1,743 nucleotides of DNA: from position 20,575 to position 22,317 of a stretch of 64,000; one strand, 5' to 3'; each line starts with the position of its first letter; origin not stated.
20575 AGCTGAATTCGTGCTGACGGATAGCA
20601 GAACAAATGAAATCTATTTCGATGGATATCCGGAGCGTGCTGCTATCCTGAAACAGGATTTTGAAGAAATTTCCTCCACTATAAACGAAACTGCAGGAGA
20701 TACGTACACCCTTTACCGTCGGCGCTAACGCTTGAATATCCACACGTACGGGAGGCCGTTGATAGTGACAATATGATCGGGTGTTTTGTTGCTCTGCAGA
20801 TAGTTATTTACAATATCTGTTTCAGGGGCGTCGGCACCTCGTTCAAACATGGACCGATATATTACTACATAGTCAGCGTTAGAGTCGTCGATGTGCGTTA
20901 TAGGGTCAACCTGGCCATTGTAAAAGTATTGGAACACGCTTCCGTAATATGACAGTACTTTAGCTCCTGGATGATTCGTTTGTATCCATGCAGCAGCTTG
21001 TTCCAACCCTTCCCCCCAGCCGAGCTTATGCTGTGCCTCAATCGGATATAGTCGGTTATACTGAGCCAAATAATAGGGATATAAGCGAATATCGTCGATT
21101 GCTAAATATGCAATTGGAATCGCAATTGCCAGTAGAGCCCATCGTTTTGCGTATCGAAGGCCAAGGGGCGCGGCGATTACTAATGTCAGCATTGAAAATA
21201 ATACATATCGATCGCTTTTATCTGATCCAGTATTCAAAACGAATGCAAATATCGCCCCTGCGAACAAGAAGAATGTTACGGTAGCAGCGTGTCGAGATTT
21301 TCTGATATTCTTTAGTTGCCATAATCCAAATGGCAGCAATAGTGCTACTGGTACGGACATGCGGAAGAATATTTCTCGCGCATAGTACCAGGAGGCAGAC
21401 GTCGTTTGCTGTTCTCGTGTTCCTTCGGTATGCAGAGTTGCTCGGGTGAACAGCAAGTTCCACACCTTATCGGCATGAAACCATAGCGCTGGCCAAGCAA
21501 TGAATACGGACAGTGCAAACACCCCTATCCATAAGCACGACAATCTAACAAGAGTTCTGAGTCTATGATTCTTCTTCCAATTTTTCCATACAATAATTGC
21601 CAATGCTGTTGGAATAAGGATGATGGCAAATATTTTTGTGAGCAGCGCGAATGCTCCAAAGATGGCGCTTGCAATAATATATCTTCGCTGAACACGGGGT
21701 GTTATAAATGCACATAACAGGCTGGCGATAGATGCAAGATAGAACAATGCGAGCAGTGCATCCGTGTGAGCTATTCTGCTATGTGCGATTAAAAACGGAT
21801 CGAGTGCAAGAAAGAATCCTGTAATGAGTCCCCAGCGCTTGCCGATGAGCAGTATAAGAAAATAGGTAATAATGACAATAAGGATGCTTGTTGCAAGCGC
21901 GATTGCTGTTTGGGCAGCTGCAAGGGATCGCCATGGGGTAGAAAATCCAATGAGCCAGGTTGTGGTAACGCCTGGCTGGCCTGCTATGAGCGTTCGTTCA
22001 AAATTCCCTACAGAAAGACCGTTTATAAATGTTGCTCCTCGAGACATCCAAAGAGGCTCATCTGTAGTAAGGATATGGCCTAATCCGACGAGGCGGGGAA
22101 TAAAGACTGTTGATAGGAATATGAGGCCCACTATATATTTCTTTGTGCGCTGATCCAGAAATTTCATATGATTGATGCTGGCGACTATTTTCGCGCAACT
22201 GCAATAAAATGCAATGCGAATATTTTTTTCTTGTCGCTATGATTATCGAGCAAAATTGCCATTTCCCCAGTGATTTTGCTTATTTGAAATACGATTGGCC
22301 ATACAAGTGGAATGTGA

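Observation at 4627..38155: Four-member paralog family (A) of GT-C enzymes with a conserved GWGEGL periplasmic C-terminal domain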

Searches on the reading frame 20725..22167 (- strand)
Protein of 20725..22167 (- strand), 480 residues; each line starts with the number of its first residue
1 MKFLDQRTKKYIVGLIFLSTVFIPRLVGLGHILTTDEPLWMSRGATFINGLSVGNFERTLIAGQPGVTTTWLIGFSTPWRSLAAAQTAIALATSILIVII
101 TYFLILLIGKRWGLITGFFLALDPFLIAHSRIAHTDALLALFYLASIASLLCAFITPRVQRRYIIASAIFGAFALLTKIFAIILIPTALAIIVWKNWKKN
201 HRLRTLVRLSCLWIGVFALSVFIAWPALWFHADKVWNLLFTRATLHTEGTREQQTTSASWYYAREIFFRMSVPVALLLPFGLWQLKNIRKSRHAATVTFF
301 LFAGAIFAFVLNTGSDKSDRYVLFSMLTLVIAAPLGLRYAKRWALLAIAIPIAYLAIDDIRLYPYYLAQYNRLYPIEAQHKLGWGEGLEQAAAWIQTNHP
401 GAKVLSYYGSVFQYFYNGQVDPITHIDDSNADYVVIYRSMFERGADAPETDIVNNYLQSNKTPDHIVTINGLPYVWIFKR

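Call 9: search_protein_families(library=pfam, proteins=[window:20725-22167:-], max_evalue=0.01)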
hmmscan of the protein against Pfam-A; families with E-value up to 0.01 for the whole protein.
window:20725-22167:- (480 aa): 2 families
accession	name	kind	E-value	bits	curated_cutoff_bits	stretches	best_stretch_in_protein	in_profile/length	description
PF13231.12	PMT_2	-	8.5e-08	33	26.1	1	83-225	22-160/160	Dolichyl-phosphate-mannose-protein mannosyltransferase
PF02366.24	PMT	-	1.2e-06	28.7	22.7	1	92-230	91-233/245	Dolichyl-phosphate-mannose-protein mannosyltransferase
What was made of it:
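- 20725..22167 (-): Paralog 2 (480 aa): minimal GT-C plus alpha/beta C-terminal domain; about 15 orthologs are fused to an N-terminal GT2. PMT_2 33.0 bits and PMT 28.7 bits, both above cut-off (call 9).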

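Call 14: search_protein_families(library=ncbifam, proteins=[window:20725-22167:-], max_evalue=0.01)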
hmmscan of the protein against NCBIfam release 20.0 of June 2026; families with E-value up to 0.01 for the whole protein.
window:20725-22167:- (480 aa): 1 family
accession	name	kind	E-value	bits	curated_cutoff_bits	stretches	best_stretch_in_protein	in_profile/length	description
TIGR03663.1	TIGR03663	subfamily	0.0011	18.1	126.25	1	96-311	83-309/435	flippase activity-associated protein Agl23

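Call 16: find_homologous_proteins(query=window:20725-22167:-)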
Query window:20725-22167:- (480 aa): 153 proteins with E <= 0.001 among 8000 candidates; the best 120 are listed.
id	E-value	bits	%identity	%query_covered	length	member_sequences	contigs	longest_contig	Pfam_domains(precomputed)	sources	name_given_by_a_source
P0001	0.0e+0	1077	100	100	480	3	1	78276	PF02366.25,PF13231.13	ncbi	-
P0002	6.4e-197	673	62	99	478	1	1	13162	PF13231.13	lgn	-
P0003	1.6e-196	672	61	99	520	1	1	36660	PF02366.25,PF13231.13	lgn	-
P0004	8.3e-196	670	61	99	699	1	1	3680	PF13641.13,PF00535.33,PF13231.13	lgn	-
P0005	1.2e-195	669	63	99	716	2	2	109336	PF13641.13,PF00535.33,PF13231.13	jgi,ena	jgi:glycosyltransferase involved in cell wall biosynthesis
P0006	1.3e-195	669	62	98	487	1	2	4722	PF02366.25,PF13231.13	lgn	-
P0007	2.3e-195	668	62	95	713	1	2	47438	PF13641.13,PF00535.33,PF13231.13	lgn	-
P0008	3.2e-195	668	60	99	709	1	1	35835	PF13641.13,PF00535.33,PF13231.13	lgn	-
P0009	4.3e-195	667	62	99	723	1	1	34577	PF13641.13,PF00535.33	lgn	-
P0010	1.0e-193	663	60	99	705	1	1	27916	PF13641.13,PF00535.33,PF13231.13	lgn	-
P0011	2.2e-192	658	62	99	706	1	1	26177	PF13641.13,PF00535.33,PF13231.13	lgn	-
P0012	4.2e-191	654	60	99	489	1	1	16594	PF13231.13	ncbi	-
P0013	6.1e-191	654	62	98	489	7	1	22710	PF02366.25,PF13231.13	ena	-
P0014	1.7e-190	652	59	99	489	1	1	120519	-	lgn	-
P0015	9.7e-184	630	60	98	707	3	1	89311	PF13641.13,PF02366.25,PF00535.33,PF13231.13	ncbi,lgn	-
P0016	1.3e-181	623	59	98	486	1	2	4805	PF13231.13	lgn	-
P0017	1.9e-180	619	62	91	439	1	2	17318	PF13231.13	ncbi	ncbi:MAG: glycosyltransferase family 39 protein, partial [Patescibacteria group bacterium]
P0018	2.5e-174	599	57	95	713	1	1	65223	PF13641.13,PF02366.25,PF00535.33,PF13231.13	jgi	jgi:glycosyltransferase involved in cell wall biosynthesis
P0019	7.1e-174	597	56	99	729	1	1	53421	PF13641.13,PF00535.33,PF13231.13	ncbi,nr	ncbi:MAG: glycosyltransferase [Candidatus Andersenbacteria bacterium]|nr:glycosyltransferase [Candid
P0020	2.4e-162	559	53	98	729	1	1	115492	PF13641.13,PF00535.33,PF13231.13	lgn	-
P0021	7.2e-162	558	54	98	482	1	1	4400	PF13231.13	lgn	-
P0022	5.7e-161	555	55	98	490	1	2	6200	PF02366.25,PF13231.13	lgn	-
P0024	9.9e-155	534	53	99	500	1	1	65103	PF13231.13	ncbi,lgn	-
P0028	7.7e-148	512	50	98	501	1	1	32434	PF13231.13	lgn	-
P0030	5.0e-144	499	52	97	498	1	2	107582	PF13231.13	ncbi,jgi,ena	-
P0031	7.6e-142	492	51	95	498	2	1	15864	PF13231.13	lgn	-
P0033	5.0e-141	489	50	99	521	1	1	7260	PF13231.13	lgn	-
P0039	3.6e-139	483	49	99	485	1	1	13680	PF13231.13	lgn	-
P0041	5.5e-137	476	48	98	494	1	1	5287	PF13231.13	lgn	-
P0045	6.9e-133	462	49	99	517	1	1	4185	PF13231.13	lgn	-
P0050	7.8e-128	446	48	98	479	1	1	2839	PF13231.13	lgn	-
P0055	5.2e-126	440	40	99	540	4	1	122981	PF13231.13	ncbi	-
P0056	2.7e-125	437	47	96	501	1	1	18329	PF13231.13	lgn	-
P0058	3.5e-120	420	46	95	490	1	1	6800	PF13231.13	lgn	-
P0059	9.9e-119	416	44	98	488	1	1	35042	PF13231.13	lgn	-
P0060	5.3e-117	410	44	96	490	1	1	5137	PF02366.25,PF13231.13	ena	-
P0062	1.1e-115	406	42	99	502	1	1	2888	PF02366.25,PF13231.13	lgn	-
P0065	1.8e-110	388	45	97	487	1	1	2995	PF13231.13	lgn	-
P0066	1.1e-109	386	42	99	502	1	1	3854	PF02366.25,PF13231.13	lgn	-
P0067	6.8e-109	383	43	97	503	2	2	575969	PF02366.25,PF13231.13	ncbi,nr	ncbi:MAG: phospholipid carrier-dependent glycosyltransferase [Candidatus Andersenbacteria bacterium]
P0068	1.6e-108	382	42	98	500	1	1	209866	PF02366.25,PF13231.13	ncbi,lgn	ncbi:MAG: phospholipid carrier-dependent glycosyltransferase [Candidatus Andersenbacteria bacterium]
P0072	9.8e-105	369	42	95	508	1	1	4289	PF13231.13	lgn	-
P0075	2.6e-87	312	36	96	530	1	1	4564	PF02366.25,PF13231.13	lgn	-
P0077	8.3e-84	300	39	96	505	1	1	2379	PF13231.13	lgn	-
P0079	4.3e-79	285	38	96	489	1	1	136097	PF02366.25,PF13231.13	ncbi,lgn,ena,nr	ncbi:MAG: dolichyl-phosphate-mannose-protein mannosyltransferase [Parcubacteria group bacterium Gr01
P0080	1.0e-74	270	37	97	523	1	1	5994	PF02366.25,PF13231.13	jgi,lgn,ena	jgi:4-amino-4-deoxy-L-arabinose transferase-like glycosyltransferase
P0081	8.7e-74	267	36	96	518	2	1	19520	PF02366.25,PF13231.13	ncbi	-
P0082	2.9e-73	266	60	44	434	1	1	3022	PF13641.13,PF00535.33,PF13231.13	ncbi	-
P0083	1.2e-72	264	36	95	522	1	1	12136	PF02366.25,PF13231.13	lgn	-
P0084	1.3e-71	260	35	99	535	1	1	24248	PF02366.25,PF13231.13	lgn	-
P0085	2.3e-70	256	35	96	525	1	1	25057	PF02366.25,PF13231.13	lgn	-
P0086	3.5e-70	255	35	98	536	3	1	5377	PF02366.25,PF13231.13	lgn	-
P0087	3.3e-69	252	35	98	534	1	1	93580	PF02366.25,PF13231.13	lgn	-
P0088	2.5e-68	249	35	99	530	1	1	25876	PF02366.25,PF13231.13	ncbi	-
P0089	3.4e-67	246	37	98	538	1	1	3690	PF13231.13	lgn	-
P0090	2.0e-66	243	35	65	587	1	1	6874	PF02366.25,PF13231.13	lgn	-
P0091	5.6e-66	242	35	98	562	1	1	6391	PF02366.25,PF13231.13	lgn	-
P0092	1.2e-62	231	36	98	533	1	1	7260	PF13231.13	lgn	-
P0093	1.3e-61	227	34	99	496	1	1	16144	PF02366.25,PF13231.13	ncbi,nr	ncbi:MAG: dolichyl-phosphate-mannose-protein mannosyltransferase [Parcubacteria group bacterium Gr01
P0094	5.8e-60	222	35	98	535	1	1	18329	PF02366.25,PF13231.13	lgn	-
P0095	1.1e-53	201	32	95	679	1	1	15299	PF02366.25,PF13231.13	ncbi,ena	-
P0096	6.1e-45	172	31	95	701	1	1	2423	PF13231.13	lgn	-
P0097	3.3e-43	167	29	100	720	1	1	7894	PF02366.25,PF13231.13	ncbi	-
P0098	6.0e-40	156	31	99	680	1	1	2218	PF13231.13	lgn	-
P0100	2.3e-37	147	29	100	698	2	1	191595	PF19717.5,PF02366.25,PF13231.13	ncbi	ncbi:MAG: DUF6212 domain-containing protein [Candidatus Andersenbacteria bacterium]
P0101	3.9e-35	140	27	99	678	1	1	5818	PF13231.13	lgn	-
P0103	4.5e-32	130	28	100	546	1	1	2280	PF02366.25,PF13231.13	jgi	jgi:hypothetical protein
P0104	1.1e-31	129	31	93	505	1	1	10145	PF02366.25,PF13231.13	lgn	-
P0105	2.2e-31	128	29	97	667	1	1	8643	PF02366.25,PF13231.13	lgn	-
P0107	1.9e-27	115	28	99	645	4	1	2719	PF13231.13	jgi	jgi:hypothetical protein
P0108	3.1e-27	114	29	95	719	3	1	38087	PF13231.13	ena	-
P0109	8.9e-27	112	28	99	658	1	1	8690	PF02366.25,PF13231.13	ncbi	ncbi:MAG: glycosyltransferase family 39 protein [Anaerolineae bacterium]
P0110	1.8e-25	108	28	99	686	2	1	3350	PF02366.25,PF13231.13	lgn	-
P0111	5.4e-25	106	30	97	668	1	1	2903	PF02366.25,PF13231.13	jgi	jgi:4-amino-4-deoxy-L-arabinose transferase-like glycosyltransferase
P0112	8.1e-24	103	30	86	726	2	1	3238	PF13231.13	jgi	jgi:4-amino-4-deoxy-L-arabinose transferase-like glycosyltransferase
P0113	1.7e-23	102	28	97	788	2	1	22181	PF02366.25,PF13231.13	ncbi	ncbi:MAG: glycosyltransferase family 39 protein [Anaerolineales bacterium]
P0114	2.2e-23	101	27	99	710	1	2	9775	PF02366.25,PF13231.13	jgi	jgi:Dolichyl-phosphate-mannose-protein mannosyltransferase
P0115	2.8e-23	101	28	98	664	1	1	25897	PF02366.25,PF13231.13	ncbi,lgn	ncbi:MAG: glycosyltransferase family 39 protein [Chloroflexota bacterium]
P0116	3.9e-23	100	30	95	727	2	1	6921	PF13231.13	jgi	jgi:4-amino-4-deoxy-L-arabinose transferase-like glycosyltransferase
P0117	4.3e-23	100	29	92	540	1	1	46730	PF02366.25,PF13231.13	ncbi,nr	ncbi:MAG: phospholipid carrier-dependent glycosyltransferase [Chloroflexaceae bacterium]|nr:phosphol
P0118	4.3e-23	100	29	97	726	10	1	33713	PF02366.25,PF13231.13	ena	-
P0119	1.0e-22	99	28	95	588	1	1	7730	PF02366.25,PF13231.13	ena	-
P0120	3.3e-22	97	28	98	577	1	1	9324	PF13231.13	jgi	jgi:hypothetical protein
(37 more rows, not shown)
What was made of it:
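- Several homologs are named GT39 or Dol-P-Man protein mannosyltransferase by their sources (call 16).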

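Call 21: find_encoding_contigs(protein=P0001, flank=10000, max_places=4)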
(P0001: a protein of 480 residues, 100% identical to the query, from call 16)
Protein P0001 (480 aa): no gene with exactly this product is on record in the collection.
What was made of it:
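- Tried and rejected: The exact-sequence look-up of the window's own contig failed for P0001 (call 21).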

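Call 22: find_encoding_contigs(protein=P0005, flank=10000, max_places=2)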
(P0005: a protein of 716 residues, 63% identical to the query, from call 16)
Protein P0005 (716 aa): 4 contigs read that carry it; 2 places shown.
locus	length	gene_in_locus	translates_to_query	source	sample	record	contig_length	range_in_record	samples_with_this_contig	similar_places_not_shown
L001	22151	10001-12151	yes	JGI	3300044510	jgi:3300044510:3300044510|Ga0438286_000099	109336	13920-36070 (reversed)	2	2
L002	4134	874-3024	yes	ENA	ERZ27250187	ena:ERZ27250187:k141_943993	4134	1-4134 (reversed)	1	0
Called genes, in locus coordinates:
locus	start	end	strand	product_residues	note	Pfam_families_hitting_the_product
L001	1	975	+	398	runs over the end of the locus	PF13439:Glyco_transf_4, PF13579:Glyco_trans_4_4, PF00534:Glycos_transf_1, PF13692:Glyco_trans_1_4, PF13524:Glyco_trans_1_2 (weak)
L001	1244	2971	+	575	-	PF13231:PMT_2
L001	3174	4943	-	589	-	PF02543:Carbam_trans_N, PF00814:TsaD (faint), PF16861:Carbam_trans_C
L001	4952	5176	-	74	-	-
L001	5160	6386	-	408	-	PF00657:Lipase_GDSL (faint), PF13472:Lipase_GDSL_2, PF16822:ALGX (weak)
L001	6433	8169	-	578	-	PF13231:PMT_2 (weak)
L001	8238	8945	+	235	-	PF13489:Methyltransf_23, PF08241:Methyltransf_11, PF08242:Methyltransf_12, PF13649:Methyltransf_25, PF01209:Ubie_methyltran, PF13847:Methyltransf_31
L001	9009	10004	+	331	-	PF01073:3Beta_HSD (weak), PF01370:Epimerase, PF02719:Polysacc_synt_2, PF04321:RmlD_sub_bind (weak), PF07993:NAD_binding_4 (weak), PF16363:GDP_Man_Dehyd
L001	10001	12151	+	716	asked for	PF00535:Glycos_transf_2, PF13641:Glyco_tranf_2_3, PF13231:PMT_2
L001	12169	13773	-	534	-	-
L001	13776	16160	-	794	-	PF13231:PMT_2 (weak)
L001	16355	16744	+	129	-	-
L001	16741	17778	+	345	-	PF01073:3Beta_HSD, PF01370:Epimerase, PF02719:Polysacc_synt_2, PF04321:RmlD_sub_bind, PF13460:NAD_binding_10, PF16363:GDP_Man_Dehyd, PF07993:NAD_binding_4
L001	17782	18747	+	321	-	PF01073:3Beta_HSD, PF01370:Epimerase, PF02719:Polysacc_synt_2, PF04321:RmlD_sub_bind, PF07993:NAD_binding_4, PF13460:NAD_binding_10, PF16363:GDP_Man_Dehyd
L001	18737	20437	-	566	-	-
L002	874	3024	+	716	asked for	PF00535:Glycos_transf_2, PF13641:Glyco_tranf_2_3, PF13231:PMT_2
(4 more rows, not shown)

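Call 23: find_encoding_contigs(protein=P0067, flank=10000, max_places=2)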
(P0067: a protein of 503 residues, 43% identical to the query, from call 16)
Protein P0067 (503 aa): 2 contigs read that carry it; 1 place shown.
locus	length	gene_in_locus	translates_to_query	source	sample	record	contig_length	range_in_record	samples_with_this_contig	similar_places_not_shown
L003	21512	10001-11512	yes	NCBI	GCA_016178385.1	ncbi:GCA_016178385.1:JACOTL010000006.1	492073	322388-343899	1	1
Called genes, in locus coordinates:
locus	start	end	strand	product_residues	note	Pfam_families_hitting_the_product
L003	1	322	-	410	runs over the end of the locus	PF01041:DegT_DnrJ_EryC1, PF00155:Aminotran_1_2, PF01212:Beta_elim_lyase (weak)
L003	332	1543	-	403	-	PF13439:Glyco_transf_4, PF13579:Glyco_trans_4_4, PF00534:Glycos_transf_1, PF13692:Glyco_trans_1_4, PF13524:Glyco_trans_1_2 (weak)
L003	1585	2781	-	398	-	PF01041:DegT_DnrJ_EryC1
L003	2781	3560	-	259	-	PF13489:Methyltransf_23, PF07021:MetW (weak), PF13649:Methyltransf_25, PF13847:Methyltransf_31, PF08241:Methyltransf_11, PF08242:Methyltransf_12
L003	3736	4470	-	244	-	PF05401:NodS (weak), PF13489:Methyltransf_23, PF13649:Methyltransf_25, PF13847:Methyltransf_31, PF08241:Methyltransf_11, PF08242:Methyltransf_12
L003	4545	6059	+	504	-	PF13231:PMT_2 (weak)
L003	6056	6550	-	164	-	-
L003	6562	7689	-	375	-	PF13439:Glyco_transf_4, PF13477:Glyco_trans_4_2, PF13579:Glyco_trans_4_4, PF20706:GT4-conflict (weak), PF00534:Glycos_transf_1, PF13692:Glyco_trans_1_4, PF13524:Glyco_trans_1_2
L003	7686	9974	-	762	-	-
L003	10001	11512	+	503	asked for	PF02366:PMT, PF13231:PMT_2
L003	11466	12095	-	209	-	PF13489:Methyltransf_23, PF07021:MetW (faint), PF08241:Methyltransf_11, PF08242:Methyltransf_12, PF13649:Methyltransf_25 (weak), PF13847:Methyltransf_31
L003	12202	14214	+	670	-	-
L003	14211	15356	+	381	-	PF13439:Glyco_transf_4, PF13477:Glyco_trans_4_2 (weak), PF13579:Glyco_trans_4_4, PF20706:GT4-conflict (weak), PF00534:Glycos_transf_1, PF13692:Glyco_trans_1_4, PF13524:Glyco_trans_1_2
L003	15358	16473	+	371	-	PF13439:Glyco_transf_4, PF13579:Glyco_trans_4_4 (weak), PF20706:GT4-conflict, PF00534:Glycos_transf_1, PF13692:Glyco_trans_1_4, PF13524:Glyco_trans_1_2 (weak)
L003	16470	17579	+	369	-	PF13439:Glyco_transf_4, PF13579:Glyco_trans_4_4 (weak), PF20706:GT4-conflict, PF00534:Glycos_transf_1, PF13692:Glyco_trans_1_4, PF13524:Glyco_trans_1_2 (weak)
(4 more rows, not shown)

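Call 26: predict_structure(alignment_id=A2)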
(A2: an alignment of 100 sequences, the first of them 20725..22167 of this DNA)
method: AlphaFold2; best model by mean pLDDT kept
length: 480 residues; sequences in the alignment: 100
mean_pLDDT: 96.1   pTM: 0.95
mean pLDDT of the five models: 96.1, 95.8, 95.7, 95.6, 95.6
residues with pLDDT >= 90: 457; 70-90: 19; 50-70: 3; < 50: 1
segments of 3 or more residues with pLDDT < 50: none
pLDDT, mean of each block of 10 residues (from residue 1): 80 98 98 97 97 96 90 97 98 99 98 98 98 98 99 97 98 97 98 96 96 98 97 94 81 88 97 98 96 97 98 93 98 96 94 98 98 94 97 98 98 98 96 98 95 96 98 97
secondary structure, 60 per line:
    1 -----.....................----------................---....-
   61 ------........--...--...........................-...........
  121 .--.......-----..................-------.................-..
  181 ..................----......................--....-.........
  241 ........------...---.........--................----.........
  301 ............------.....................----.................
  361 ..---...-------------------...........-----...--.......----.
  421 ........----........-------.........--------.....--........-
elements in order: H6-26 H37-52 H56-59 H67-74 H82-108 H110-121 H124-130 H136-153 H161-177 H179-198 H203-224 H227-230 H232-248 H261-269 H272-287 H292-312 H319-339 H344-362 H388-398 E404-406 H409-415 E420-422 H423-428 E433-437 H448-456 E465-469 E472-479
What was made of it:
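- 20725..22167 (-): AF2 pLDDT 96.1, pTM 0.95 (call 26).
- On GT-C fold glycosyltransferases (GT-C_A class): AF2 pLDDT 96.1 (call 26).
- Closest known: Protein O-mannosyltransferases. Different: It has a C-terminal alpha/beta domain instead (call 26).
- AF2 model with pLDDT 96.1 and pTM 0.95 (call 26).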
